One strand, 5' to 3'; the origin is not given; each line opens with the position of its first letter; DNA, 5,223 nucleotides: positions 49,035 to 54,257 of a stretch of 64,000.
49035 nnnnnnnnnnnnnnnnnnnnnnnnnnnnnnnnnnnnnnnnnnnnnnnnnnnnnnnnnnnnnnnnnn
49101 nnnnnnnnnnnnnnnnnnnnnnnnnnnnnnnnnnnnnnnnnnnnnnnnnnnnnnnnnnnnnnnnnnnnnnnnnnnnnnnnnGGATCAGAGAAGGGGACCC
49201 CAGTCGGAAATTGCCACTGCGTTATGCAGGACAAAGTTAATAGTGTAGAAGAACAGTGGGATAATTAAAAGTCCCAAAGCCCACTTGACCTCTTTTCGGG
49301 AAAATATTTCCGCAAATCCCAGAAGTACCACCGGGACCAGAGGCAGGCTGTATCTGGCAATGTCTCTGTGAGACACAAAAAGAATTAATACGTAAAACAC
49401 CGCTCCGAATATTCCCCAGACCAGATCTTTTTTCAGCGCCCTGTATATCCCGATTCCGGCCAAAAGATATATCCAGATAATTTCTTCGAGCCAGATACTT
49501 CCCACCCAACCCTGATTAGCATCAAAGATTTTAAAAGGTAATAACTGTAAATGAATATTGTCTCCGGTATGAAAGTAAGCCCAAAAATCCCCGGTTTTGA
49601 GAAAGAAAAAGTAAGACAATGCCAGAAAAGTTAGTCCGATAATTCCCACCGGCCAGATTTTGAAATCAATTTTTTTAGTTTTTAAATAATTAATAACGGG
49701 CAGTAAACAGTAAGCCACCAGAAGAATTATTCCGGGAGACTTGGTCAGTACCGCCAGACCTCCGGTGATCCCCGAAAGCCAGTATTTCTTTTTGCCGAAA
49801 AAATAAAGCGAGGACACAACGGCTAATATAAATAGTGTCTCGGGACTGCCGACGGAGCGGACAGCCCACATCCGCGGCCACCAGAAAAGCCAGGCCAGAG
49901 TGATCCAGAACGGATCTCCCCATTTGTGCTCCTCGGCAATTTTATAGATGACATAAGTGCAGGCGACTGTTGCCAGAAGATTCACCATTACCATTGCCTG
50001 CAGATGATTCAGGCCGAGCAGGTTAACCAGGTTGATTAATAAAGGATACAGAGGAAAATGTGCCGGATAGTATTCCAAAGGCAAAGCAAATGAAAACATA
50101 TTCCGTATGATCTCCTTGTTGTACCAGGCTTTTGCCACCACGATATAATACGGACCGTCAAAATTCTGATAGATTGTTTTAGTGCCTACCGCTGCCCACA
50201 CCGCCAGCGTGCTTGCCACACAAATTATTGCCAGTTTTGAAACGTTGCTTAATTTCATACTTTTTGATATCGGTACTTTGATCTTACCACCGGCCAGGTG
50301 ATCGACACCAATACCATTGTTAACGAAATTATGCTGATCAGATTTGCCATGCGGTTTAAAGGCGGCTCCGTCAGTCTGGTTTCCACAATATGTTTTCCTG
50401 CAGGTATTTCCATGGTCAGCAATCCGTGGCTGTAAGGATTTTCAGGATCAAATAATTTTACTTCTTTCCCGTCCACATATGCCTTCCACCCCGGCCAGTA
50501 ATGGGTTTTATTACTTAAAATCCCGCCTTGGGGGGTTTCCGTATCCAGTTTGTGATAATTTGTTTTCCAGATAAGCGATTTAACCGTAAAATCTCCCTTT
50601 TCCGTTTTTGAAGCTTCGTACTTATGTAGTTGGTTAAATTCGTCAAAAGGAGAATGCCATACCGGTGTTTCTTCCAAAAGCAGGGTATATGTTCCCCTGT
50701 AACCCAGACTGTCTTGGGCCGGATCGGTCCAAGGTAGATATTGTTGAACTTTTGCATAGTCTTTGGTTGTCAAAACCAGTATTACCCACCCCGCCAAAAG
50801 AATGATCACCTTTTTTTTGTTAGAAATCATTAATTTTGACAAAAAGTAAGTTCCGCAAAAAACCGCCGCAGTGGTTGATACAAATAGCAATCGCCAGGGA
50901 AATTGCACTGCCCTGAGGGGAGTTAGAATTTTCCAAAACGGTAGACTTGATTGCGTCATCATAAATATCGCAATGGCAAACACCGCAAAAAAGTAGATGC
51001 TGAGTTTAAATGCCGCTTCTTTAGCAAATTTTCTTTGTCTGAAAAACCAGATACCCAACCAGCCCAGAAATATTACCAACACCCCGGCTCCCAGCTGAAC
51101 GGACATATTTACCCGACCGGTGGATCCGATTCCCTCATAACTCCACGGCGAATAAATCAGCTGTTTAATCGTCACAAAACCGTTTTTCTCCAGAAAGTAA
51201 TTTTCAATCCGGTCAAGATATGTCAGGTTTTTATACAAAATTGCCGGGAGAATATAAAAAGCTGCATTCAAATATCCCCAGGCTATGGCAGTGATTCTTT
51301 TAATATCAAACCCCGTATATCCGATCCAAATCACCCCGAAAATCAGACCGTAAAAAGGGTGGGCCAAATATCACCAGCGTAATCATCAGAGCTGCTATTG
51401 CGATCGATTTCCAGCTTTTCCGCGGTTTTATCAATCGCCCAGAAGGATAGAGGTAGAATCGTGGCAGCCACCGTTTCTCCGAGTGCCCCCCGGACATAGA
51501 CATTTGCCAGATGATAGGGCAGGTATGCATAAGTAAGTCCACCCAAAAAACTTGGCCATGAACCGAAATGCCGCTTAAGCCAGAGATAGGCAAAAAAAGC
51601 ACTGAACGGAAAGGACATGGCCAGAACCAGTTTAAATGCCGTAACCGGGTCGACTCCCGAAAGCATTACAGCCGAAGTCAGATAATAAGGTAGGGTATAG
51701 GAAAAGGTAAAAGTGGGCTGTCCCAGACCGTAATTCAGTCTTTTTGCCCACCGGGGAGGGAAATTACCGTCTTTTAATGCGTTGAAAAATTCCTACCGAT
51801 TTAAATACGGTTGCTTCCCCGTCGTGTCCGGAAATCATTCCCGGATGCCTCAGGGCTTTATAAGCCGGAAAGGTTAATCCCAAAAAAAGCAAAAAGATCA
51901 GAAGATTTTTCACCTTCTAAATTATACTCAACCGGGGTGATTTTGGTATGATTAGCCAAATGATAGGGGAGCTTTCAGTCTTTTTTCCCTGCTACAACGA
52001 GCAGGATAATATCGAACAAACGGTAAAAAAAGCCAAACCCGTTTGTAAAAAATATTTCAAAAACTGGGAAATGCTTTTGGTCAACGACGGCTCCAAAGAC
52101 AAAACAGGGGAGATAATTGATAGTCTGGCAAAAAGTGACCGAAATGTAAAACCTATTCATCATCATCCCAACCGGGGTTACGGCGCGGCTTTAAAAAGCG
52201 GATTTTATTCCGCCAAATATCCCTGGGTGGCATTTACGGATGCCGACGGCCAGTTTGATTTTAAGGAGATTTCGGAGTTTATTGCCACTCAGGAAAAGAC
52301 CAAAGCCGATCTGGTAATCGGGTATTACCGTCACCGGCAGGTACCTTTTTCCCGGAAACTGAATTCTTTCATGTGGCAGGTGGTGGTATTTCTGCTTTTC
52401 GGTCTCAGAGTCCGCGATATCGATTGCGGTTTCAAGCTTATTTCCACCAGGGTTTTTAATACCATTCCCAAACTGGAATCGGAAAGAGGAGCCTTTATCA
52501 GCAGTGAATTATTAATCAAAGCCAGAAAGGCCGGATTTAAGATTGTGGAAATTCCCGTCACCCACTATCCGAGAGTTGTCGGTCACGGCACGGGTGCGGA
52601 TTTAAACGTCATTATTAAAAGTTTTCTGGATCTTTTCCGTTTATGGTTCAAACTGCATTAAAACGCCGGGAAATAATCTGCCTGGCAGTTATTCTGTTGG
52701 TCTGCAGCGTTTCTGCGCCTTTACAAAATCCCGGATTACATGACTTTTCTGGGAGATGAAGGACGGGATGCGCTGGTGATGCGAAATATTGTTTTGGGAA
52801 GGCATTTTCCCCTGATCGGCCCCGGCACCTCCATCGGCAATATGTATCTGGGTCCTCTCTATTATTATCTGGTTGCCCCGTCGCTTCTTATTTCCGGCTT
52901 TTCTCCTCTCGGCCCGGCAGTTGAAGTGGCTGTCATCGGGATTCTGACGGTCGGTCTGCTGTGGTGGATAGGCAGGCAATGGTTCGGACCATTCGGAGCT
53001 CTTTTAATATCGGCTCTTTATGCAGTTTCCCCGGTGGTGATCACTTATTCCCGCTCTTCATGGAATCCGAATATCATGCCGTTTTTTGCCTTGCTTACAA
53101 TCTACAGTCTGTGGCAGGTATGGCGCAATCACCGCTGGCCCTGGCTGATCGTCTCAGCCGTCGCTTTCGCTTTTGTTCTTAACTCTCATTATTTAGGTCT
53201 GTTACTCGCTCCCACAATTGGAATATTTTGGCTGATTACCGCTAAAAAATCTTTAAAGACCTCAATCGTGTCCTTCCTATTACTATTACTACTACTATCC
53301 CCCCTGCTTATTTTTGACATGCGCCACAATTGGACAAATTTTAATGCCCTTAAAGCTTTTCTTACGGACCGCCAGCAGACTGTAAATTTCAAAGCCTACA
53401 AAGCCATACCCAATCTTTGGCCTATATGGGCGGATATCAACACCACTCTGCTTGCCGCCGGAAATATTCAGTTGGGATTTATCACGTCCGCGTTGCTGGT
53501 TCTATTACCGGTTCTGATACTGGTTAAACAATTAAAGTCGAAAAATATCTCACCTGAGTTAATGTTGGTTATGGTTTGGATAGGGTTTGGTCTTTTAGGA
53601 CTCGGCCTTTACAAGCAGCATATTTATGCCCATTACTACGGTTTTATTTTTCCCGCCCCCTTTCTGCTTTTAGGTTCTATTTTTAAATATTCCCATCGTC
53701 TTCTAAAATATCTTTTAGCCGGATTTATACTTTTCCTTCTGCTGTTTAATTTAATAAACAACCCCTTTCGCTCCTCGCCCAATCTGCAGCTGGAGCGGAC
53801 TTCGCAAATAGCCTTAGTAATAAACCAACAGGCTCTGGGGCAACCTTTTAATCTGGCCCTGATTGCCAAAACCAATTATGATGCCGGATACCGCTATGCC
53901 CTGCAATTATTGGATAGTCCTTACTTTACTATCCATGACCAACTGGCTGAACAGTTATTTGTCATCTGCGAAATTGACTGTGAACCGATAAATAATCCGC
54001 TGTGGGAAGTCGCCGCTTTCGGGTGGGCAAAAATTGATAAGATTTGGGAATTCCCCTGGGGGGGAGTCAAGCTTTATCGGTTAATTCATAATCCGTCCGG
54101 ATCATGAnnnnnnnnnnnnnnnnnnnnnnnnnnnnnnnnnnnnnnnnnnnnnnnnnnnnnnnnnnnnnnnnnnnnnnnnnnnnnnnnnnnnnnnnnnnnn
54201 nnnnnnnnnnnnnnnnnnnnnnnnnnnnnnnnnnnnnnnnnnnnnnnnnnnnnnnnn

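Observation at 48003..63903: Large glycosylation island with tandemly expanded GT-C paralogs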

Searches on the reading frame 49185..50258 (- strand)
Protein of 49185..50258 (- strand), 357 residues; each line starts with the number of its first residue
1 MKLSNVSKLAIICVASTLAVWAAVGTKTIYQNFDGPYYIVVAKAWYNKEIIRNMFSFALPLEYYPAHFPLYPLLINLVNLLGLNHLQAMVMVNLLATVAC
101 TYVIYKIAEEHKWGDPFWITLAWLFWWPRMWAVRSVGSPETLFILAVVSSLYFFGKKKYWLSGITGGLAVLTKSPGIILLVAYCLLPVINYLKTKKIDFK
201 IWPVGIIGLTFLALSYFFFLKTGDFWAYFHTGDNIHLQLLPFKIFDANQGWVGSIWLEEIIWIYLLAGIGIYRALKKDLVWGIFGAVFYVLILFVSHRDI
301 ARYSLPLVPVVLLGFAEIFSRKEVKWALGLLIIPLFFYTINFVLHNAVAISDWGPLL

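Call 4: search_protein_families(library=pfam, max_evalue=0.01, proteins=[window:49185-50258:-])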
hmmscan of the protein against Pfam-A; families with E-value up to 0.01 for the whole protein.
window:49185-50258:- (357 aa): 2 families
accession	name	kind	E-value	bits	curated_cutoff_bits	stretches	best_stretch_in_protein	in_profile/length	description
PF09594.16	GT87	-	5.8e-05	23.4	25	1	86-307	20-221/237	Glycosyltransferase family 87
PF13231.12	PMT_2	-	0.00022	21.9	26.1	1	67-212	2-154/160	Dolichyl-phosphate-mannose-protein mannosyltransferase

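Call 42: search_solved_structures(query=A4, max_evalue=1)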
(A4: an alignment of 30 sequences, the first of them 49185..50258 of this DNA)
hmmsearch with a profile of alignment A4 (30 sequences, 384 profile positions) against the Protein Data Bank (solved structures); distinct sequences matched with E-value up to 1: 0.

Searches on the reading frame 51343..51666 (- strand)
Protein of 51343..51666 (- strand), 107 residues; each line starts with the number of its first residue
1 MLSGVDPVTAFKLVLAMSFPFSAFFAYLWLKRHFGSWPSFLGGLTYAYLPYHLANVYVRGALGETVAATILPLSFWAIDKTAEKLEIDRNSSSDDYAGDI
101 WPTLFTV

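Call 5: search_protein_families(library=pfam, max_evalue=0.01, proteins=[window:51343-51666:-])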
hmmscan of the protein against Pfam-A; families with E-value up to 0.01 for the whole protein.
window:51343-51666:- (107 aa): 1 family
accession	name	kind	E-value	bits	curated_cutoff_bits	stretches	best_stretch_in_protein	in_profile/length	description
PF10131.15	PTPS_related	-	2e-05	23.7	26.4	1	6-84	21-99/621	6-pyruvoyl-tetrahydropterin synthase related domain; membrane protein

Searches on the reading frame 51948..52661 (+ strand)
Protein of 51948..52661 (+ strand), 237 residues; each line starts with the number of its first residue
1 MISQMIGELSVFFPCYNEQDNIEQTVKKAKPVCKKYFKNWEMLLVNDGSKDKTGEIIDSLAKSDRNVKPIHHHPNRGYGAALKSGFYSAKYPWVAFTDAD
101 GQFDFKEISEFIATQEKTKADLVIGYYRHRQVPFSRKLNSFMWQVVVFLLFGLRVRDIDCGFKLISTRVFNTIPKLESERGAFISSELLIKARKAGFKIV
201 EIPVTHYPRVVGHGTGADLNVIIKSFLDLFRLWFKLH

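Call 4: search_protein_families(library=pfam, max_evalue=0.01, proteins=[window:51948-52661:+])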
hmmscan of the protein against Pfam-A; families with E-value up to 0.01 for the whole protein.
window:51948-52661:+ (237 aa): 3 families
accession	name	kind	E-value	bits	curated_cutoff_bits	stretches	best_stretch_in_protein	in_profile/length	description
PF00535.33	Glycos_transf_2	-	2.4e-30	106.1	23.3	1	10-154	1-148/168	Glycosyl transferase family 2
PF10111.15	Glyco_tranf_2_2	-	5.5e-06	26.5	27.3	1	10-102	1-93/276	Glycosyltransferase like family 2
PF13641.12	Glyco_tranf_2_3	-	0.0063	17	27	1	9-100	3-96/230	Glycosyltransferase like family 2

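Call 56: search_solved_structures(query=window:51948-52661:+, max_evalue=0.001)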
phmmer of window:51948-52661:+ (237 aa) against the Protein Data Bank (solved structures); distinct sequences matched with E-value up to 0.001: 15.
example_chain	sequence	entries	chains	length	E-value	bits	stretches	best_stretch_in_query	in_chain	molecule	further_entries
9bhc_C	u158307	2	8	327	1.7e-17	67.1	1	6-215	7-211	Undecaprenyl-phosphate 4-deoxy-4-formamido-L-arabinose transferase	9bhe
8vxh_A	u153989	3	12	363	2.1e-17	66.8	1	6-215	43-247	Undecaprenyl-phosphate 4-deoxy-4-formamido-L-arabinose transferase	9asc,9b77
9hwj_A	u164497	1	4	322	7.5e-15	58.4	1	7-217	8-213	Undecaprenyl-phosphate 4-deoxy-4-formamido-L-arabinose transferase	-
9nye_A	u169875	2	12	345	4.9e-13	52.5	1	7-184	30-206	Glycosyltransferase sll0501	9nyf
5ekp_C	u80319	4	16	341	4.9e-13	52.5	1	7-184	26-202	Uncharacterized glycosyltransferase sll0501 | Glycosyltransferase sll0501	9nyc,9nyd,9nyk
5eke_A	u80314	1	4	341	4.9e-13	52.5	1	7-184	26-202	Uncharacterized glycosyltransferase sll0501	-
5mlz_A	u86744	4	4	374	1.8e-09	40.8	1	8-213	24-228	Dolichol monophosphate mannose synthase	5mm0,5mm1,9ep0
5hea_A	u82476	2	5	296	4.1e-09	39.7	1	9-102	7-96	Putative glycosyltransferase (GalT1)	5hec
3bcv_A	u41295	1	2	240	5.7e-08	35.9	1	5-112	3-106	Putative glycosyltransferase protein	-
2z86_A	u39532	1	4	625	2.5e-06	30.5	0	6-100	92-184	Chondroitin synthase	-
2z87_A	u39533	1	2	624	2.6e-06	30.5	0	6-100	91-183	Chondroitin synthase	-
6p61_A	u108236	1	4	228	5.3e-05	26.2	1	10-105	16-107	Glycosyltransferase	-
3l7j_A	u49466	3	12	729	0.00021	24.3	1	9-109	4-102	Teichoic acid biosynthesis protein F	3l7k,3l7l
3l7i_A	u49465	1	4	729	0.00021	24.3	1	9-109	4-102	Teichoic acid biosynthesis protein F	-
3l7m_A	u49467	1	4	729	0.00021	24.3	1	9-109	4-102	Teichoic acid biosynthesis protein F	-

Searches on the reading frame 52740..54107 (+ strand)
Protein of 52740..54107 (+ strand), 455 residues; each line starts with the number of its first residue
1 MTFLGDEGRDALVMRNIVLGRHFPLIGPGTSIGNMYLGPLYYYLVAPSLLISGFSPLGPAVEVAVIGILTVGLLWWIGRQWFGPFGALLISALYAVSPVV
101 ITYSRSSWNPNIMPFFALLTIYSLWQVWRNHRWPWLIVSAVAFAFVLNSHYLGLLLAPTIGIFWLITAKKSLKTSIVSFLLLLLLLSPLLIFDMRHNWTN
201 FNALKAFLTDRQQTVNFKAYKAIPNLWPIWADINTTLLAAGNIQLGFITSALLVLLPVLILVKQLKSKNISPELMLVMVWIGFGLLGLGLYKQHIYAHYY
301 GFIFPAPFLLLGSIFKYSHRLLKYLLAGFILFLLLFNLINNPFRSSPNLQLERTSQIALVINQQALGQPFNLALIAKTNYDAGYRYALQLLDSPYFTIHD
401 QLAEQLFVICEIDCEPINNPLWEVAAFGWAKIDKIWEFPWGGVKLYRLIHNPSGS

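Call 4: search_protein_families(library=pfam, max_evalue=0.01, proteins=[window:52740-54107:+])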
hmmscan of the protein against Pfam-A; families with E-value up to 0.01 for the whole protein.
window:52740-54107:+ (455 aa): 1 family
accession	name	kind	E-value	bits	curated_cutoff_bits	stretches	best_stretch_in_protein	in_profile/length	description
PF13231.12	PMT_2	-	1.8e-14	54.7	26.1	1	39-191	4-159/160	Dolichyl-phosphate-mannose-protein mannosyltransferase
